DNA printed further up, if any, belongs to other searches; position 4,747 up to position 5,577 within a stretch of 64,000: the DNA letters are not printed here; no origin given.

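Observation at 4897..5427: Phage-encoded small alarmone hydrolase (RelA/SpoT HD domain)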

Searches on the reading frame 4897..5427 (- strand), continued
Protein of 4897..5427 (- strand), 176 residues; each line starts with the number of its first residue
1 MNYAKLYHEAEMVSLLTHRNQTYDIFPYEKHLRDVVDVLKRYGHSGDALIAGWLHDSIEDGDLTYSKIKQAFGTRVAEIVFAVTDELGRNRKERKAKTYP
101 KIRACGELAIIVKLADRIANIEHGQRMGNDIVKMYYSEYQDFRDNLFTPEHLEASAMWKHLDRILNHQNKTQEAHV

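Call 48: search_solved_structures(query=A1, max_evalue=0.001, show_alignments=5)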
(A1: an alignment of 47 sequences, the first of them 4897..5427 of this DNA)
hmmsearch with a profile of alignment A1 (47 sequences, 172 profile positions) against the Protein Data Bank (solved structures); distinct sequences matched with E-value up to 0.001: 23.
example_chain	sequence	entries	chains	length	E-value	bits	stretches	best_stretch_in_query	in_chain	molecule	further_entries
4yf1_A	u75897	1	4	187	4.5e-20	75.4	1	3-123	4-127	Lmo0812 protein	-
7oiw_A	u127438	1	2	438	6.5e-19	71.6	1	11-150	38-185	GTP pyrophosphokinase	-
3nqw_A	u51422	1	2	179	7.3e-16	61.7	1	12-125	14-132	CG11900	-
7qoe_A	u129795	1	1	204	1.5e-15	60.6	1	6-123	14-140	HDc domain-containing protein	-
3nr1_A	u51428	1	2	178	3.1e-14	56.4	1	7-166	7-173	HD domain-containing protein 3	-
8acu_A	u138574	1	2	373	4.2e-14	55.9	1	8-158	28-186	GTP pyrophosphokinase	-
6yxa_A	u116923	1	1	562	7.4e-14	55.1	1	8-157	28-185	GTP pyrophosphokinase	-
5vxa_A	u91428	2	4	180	3.8e-13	52.8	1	7-166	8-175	Guanosine-3',5'-bis(diphosphate) 3'-pyrophosphohydrolase MESH1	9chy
7qps_A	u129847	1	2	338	7.7e-13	51.8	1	28-133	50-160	ACT domain protein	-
1vj7_A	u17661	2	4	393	1e-12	51.5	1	8-158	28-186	Bifunctional RELA/SPOT | Bifunctional (p)ppGpp synthase/hydrolase RelA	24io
5xnx_A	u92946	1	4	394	1.1e-12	51.3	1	8-139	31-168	Bifunctional (p)ppGpp synthase/hydrolase RelA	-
7qpr_A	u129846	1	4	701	2.6e-12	50.1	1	28-133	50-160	ACT domain protein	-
8fr8_I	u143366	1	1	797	4.8e-12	49.2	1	6-139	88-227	GTP pyrophosphokinase RelA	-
7ohg_A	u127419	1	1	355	1.4e-11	47.7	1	6-157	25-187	Guanosine-3',5'-bis(Diphosphate) 3'-pyrophosphohydrolase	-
6s2t_A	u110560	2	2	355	1.4e-11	47.7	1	6-157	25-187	(P)ppGpp synthetase I, SpoT/RelA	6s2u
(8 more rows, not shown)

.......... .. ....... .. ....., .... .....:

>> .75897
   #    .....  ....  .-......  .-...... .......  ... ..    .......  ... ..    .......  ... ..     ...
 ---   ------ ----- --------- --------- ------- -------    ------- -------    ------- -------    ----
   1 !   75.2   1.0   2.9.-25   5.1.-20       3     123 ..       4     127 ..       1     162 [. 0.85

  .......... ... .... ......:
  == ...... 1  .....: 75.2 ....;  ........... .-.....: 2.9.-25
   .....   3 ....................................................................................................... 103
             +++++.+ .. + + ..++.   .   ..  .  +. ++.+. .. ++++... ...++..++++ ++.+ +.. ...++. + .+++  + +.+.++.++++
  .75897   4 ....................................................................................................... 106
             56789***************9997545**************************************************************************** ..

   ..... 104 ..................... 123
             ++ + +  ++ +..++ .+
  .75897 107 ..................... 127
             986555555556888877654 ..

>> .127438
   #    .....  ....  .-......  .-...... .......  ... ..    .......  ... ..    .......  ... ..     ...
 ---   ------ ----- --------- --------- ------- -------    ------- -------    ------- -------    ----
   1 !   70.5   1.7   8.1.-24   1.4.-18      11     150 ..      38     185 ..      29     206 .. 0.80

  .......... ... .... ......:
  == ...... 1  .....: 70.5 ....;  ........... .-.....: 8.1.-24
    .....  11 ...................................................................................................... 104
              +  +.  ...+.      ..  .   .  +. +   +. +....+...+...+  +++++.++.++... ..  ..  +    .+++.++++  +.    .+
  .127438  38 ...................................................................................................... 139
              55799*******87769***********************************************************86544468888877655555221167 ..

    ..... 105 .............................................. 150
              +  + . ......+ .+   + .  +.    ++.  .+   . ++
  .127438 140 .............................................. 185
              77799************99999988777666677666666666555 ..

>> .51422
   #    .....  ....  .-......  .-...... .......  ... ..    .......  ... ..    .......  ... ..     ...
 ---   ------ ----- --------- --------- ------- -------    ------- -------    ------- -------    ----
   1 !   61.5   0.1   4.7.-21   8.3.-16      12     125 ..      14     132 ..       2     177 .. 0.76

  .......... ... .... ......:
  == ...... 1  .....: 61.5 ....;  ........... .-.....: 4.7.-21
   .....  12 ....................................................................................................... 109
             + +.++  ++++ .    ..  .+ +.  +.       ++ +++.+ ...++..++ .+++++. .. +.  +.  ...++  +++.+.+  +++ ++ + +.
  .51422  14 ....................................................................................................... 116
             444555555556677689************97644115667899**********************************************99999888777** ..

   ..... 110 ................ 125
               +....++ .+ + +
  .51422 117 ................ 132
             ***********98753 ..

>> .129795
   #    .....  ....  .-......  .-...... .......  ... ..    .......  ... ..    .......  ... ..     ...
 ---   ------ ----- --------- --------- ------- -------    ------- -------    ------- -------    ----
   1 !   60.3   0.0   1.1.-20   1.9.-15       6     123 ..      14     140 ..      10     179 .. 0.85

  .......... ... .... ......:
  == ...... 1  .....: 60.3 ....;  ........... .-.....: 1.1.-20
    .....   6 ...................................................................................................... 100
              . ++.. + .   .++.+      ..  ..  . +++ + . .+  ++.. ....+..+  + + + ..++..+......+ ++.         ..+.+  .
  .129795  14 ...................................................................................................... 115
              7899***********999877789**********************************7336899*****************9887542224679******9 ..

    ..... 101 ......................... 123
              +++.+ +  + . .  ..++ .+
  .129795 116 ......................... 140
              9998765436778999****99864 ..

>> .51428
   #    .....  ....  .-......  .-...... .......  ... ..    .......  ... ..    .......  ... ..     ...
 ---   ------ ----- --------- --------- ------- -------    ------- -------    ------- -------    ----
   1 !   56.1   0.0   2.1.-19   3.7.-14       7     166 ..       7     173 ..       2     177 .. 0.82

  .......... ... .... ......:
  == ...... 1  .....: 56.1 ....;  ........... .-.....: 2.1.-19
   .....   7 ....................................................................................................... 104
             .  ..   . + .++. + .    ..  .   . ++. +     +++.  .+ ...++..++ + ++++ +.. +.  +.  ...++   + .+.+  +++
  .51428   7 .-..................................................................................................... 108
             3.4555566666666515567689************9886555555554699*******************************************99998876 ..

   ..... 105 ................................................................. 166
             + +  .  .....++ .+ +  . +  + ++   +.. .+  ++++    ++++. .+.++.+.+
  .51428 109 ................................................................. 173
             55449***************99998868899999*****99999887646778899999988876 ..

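Call 49: get_annotated_region(hit=H2, flank=5000)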
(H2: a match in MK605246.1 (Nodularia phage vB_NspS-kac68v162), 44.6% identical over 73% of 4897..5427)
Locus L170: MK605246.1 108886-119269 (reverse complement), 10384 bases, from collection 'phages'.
description: Nodularia phage vB_NspS-kac68v162, complete genome.
organism: Nodularia phage vB_NspS-kac68v162 (NCBI taxid 2557583)
taxonomy: Viruses; Duplodnaviria; Heunggongvirae; Uroviricota; Caudoviricetes; Ravarandavirus; Ravarandavirus kac68v161
host: Nodularia spumigena kac68; source: Baltic Sea; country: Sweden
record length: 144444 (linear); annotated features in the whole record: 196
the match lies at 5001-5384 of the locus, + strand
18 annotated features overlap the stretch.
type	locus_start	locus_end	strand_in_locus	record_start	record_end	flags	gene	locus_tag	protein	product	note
CDS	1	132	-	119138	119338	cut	-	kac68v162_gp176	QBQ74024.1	hypothetical protein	-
CDS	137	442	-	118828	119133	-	-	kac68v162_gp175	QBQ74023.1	hypothetical protein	-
CDS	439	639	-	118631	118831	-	-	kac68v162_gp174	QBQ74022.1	hypothetical protein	-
CDS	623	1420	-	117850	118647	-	-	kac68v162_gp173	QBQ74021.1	FAD-dependent thymidylate synthase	-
CDS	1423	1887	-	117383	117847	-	-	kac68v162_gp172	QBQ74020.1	dUTP diphosphatase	-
CDS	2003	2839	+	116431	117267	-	-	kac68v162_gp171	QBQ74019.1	DNA cytosine methyltransferase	-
CDS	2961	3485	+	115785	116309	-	-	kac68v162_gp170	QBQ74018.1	hypothetical protein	-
CDS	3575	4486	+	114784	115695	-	-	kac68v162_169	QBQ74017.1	DNA adenine methylase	-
CDS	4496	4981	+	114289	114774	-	-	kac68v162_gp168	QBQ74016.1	hypothetical protein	-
CDS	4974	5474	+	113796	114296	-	-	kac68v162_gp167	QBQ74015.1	HD domain-containing protein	-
CDS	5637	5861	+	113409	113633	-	-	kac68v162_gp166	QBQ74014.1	hypothetical protein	-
CDS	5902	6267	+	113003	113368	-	-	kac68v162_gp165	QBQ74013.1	hypothetical protein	-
CDS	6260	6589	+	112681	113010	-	-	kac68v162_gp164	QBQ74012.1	hypothetical protein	-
CDS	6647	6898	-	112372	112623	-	-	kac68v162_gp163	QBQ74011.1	hypothetical protein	-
CDS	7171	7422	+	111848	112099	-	-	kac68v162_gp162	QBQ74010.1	hypothetical protein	-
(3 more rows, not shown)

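Call 50: get_annotated_region(hit=H5, flank=5000)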
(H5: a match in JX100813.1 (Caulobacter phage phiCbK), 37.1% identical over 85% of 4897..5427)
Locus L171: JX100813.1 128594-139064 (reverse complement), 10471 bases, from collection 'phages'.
description: Caulobacter phage phiCbK, complete genome.
organism: Caulobacter phage phiCbK (NCBI taxid 2927985)
taxonomy: Viruses; Duplodnaviria; Heunggongvirae; Uroviricota; Caudoviricetes; Dolichocephalovirinae; Shapirovirus; Shapirovirus cbk
host: Caulobacter vibrioides; source: -; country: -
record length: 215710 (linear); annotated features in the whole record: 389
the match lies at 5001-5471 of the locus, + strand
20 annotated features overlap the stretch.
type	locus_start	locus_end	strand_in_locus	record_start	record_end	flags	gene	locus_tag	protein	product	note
CDS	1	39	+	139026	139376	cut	-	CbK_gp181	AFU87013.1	hypothetical protein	-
CDS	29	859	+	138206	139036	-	-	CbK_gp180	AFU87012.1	putative band 7 lipoprotein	-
CDS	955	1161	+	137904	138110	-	-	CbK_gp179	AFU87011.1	hypothetical protein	-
CDS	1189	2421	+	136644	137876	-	-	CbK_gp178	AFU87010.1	putative RtcB-like protein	-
CDS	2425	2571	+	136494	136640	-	-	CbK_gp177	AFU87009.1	hypothetical protein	-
CDS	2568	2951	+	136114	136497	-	-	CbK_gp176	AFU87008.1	hypothetical protein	-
CDS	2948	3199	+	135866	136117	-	-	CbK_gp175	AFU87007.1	hypothetical protein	-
CDS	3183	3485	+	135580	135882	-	-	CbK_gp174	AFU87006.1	hypothetical protein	-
CDS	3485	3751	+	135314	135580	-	-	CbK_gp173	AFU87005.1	hypothetical protein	-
CDS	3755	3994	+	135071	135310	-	-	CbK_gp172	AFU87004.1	hypothetical protein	-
CDS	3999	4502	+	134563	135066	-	-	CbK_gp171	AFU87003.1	putative DNA-binding domain protein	-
CDS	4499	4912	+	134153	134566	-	-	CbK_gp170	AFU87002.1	hypothetical protein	-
CDS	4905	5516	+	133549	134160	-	-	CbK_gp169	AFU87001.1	putative HD-domain/PDEase-like protein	-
CDS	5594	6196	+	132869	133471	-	-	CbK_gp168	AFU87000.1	hypothetical protein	-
CDS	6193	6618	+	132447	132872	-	-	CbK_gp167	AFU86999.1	hypothetical protein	-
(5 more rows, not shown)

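Call 51: get_annotated_region(hit=H20, flank=5000)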
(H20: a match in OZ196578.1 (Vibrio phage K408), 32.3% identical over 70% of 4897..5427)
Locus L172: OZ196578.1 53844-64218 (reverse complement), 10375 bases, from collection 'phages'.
description: Vibrio phage K408 genome assembly, chromosome: VPK408_1.
organism: Vibrio phage K408 (NCBI taxid 3105688)
taxonomy: Viruses
host: -; source: Seawater and oysters mix; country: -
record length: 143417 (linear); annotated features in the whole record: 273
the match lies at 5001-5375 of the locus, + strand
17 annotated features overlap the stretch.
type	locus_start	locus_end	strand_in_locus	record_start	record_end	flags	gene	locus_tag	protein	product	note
CDS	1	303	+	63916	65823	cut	-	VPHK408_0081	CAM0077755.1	DNA primase/helicase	-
CDS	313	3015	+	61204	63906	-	-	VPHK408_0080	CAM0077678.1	DNA polymerase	-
CDS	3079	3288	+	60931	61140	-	-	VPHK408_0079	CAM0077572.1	hypothetical protein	-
CDS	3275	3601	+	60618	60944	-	-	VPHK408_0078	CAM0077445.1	hypothetical protein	-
CDS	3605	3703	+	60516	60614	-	-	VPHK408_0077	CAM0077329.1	hypothetical protein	-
CDS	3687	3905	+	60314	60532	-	-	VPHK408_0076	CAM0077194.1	hypothetical protein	-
CDS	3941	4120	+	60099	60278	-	-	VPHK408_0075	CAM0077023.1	hypothetical protein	-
CDS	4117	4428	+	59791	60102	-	-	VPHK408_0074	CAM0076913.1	hypothetical protein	-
CDS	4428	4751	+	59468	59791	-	-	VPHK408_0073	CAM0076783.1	hypothetical protein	-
CDS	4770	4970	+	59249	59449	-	-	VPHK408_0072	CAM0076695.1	hypothetical protein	-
CDS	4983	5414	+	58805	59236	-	-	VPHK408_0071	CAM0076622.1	metal-dependent phosphohydrolase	-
CDS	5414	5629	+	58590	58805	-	-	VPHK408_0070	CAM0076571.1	hypothetical protein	-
CDS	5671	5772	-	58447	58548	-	-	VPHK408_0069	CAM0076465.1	hypothetical protein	-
CDS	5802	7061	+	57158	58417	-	-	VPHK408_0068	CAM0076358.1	hypothetical protein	-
CDS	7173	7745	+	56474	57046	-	-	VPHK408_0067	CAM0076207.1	hypothetical protein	-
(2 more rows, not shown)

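Call 52: get_annotated_region(hit=H24, flank=5000)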
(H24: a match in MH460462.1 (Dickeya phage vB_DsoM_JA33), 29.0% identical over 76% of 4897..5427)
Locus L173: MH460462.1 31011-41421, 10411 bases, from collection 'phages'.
description: Dickeya phage vB_DsoM_JA33, complete genome.
organism: Dickeya phage vB_DsoM_JA33 (NCBI taxid 2283032)
taxonomy: Viruses; Duplodnaviria; Heunggongvirae; Uroviricota; Caudoviricetes; Salmondvirus; Salmondvirus JA11
host: Dickeya solani MK10; source: waterway; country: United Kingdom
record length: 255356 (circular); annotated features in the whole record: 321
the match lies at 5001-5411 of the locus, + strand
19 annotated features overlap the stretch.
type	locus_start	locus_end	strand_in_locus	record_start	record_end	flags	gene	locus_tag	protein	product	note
CDS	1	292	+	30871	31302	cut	-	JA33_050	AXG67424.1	hypothetical protein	-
CDS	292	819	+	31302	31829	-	-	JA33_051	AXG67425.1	hypothetical protein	-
CDS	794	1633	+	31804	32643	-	-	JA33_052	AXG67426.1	hypothetical protein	-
CDS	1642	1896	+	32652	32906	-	-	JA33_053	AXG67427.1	hypothetical protein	-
CDS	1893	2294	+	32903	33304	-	-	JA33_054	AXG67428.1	putative ASCH domain-containing protein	-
CDS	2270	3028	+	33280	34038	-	-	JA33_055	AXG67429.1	hypothetical protein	-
CDS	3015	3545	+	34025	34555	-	-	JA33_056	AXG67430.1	hypothetical protein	-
CDS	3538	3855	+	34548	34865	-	-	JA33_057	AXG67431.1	hypothetical protein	-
CDS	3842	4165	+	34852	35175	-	-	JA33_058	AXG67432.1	hypothetical protein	-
CDS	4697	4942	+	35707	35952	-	-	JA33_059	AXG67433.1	hypothetical protein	-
CDS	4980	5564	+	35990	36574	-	-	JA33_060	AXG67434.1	putative bifunctional (p)ppGpp synthetase/guanosine-3' 5'-bis diphosphate 3'-pyrophosphohydrolase protein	-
CDS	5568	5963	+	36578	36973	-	-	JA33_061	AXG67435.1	hypothetical protein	-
CDS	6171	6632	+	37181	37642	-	-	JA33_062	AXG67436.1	hypothetical protein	-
CDS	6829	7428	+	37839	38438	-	-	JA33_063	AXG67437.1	hypothetical protein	-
CDS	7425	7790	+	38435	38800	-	-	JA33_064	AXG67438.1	hypothetical protein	-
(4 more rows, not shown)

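Call 62: search_protein_families(library=padloc, proteins=[window:4897-5427:-], max_evalue=0.01)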
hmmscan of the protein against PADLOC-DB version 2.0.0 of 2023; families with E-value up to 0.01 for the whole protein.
window:4897-5427:- (176 aa): 0 families

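Call 68: search_protein_representatives(alignment_id=A1)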
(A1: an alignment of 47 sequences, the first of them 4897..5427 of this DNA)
Query: 47 sequences, 172 profile positions. Proteins with E-value up to 0.001 (for the whole library): 27471; up to 1e-10: 7822; up to 1e-30: 1079. The best 150 are listed.
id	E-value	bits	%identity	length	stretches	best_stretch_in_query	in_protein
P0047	3.2e-66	238.7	-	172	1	4-166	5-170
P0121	1.5e-61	223.4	-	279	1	4-166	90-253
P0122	2.3e-61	222.9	-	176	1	1-166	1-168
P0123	8.7e-58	211.2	-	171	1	9-167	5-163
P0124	3.2e-56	206.1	-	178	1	7-167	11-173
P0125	1.4e-55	204.0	-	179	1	8-167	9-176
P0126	1.8e-55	203.6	-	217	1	4-165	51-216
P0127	3.7e-55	202.6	-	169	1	6-166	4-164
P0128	1.4e-54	200.8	-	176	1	10-167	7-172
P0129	4.1e-54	199.2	-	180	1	7-165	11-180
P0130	6.6e-54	198.6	-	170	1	6-167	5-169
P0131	1.3e-53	197.6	-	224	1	7-165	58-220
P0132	3.0e-53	196.4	-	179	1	1-167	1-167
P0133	2.2e-52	193.6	-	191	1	4-168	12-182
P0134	1.3e-51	191.1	-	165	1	8-164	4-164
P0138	2.7e-50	186.8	-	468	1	6-167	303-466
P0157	2.9e-47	177.0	-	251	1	6-164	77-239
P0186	1.6e-45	171.3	-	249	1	5-150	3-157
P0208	2.5e-44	167.4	-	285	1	8-166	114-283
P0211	3.2e-44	167.0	-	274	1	11-168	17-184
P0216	4.9e-44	166.4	-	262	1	8-164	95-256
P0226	1.2e-43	165.2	-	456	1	5-166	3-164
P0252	2.5e-42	160.9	-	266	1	6-169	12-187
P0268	5.3e-42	159.8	-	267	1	5-167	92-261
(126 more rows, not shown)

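Call 69: search_protein_families(library=pfam, proteins=[P0138, P0226, P0121, P0208, P0211, P0252, P0268, P0216, P0186, P0157], max_evalue=0.001)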
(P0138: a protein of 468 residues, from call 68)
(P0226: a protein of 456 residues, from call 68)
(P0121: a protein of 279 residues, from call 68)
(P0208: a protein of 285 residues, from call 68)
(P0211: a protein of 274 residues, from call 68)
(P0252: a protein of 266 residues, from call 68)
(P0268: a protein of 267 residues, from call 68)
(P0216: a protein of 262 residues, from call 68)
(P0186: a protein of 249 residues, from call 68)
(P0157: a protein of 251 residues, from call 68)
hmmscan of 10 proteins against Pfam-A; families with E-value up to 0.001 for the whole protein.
P0138 (468 aa): 5 families
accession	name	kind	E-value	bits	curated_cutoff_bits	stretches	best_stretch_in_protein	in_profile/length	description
PF13419.12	HAD_2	-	2.6e-28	99.8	23.8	1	102-226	54-177/178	Haloacid dehalogenase-like hydrolase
PF00702.32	Hydrolase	-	1.7e-26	94.2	26.4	1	4-221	2-191/191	haloacid dehalogenase-like hydrolase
PF13242.12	Hydrolase_like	-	8.5e-12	45.3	22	1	182-230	3-52/75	HAD-hyrolase-like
PF13328.12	HD_4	-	5.3e-11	42.9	27.2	1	308-395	1-85/156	HD domain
PF12710.13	HAD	-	3.1e-07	31.5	27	1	114-218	72-189/189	haloacid dehalogenase-like hydrolase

P0226 (456 aa): 1 family
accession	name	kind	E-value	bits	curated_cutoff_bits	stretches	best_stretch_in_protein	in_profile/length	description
PF13328.12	HD_4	-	2e-05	24.8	27.2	1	10-121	2-124/156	HD domain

P0121 (279 aa): 1 family
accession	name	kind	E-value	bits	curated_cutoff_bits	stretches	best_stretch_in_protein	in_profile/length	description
PF13328.12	HD_4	-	5.5e-08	33.1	27.2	1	102-209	7-125/156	HD domain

P0208 (285 aa): 1 family
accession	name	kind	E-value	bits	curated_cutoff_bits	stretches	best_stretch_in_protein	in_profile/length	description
PF13328.12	HD_4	-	4.4e-07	30.2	27.2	1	117-220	1-101/156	HD domain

P0211 (274 aa): 2 families
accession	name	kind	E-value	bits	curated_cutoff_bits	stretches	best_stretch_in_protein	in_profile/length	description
PF13328.12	HD_4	-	1.3e-09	38.5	27.2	1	19-142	10-132/156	HD domain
PF01966.28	HD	-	0.00029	21.6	22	1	57-133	22-115/116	HD domain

P0252 (266 aa): 1 family
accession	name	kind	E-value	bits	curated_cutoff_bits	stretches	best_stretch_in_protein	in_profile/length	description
PF13328.12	HD_4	-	1.5e-09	38.2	27.2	1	17-130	1-123/156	HD domain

P0268 (267 aa): 1 family
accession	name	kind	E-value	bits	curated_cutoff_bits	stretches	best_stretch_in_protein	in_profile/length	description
PF13328.12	HD_4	-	4.5e-12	46.4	27.2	1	98-218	1-127/156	HD domain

P0216 (262 aa): 1 family
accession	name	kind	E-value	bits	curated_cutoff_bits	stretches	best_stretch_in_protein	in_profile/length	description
PF13328.12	HD_4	-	2.6e-09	37.5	27.2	1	100-210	3-125/156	HD domain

P0186 (249 aa): 1 family
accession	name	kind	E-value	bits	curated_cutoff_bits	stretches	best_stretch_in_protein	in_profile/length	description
PF13328.12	HD_4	-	3.7e-07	30.5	27.2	1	9-128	1-126/156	HD domain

P0157 (251 aa): 1 family
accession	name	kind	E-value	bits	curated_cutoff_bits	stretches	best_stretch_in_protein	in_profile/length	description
PF13328.12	HD_4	-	1.6e-11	44.6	27.2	1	86-218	5-149/156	HD domain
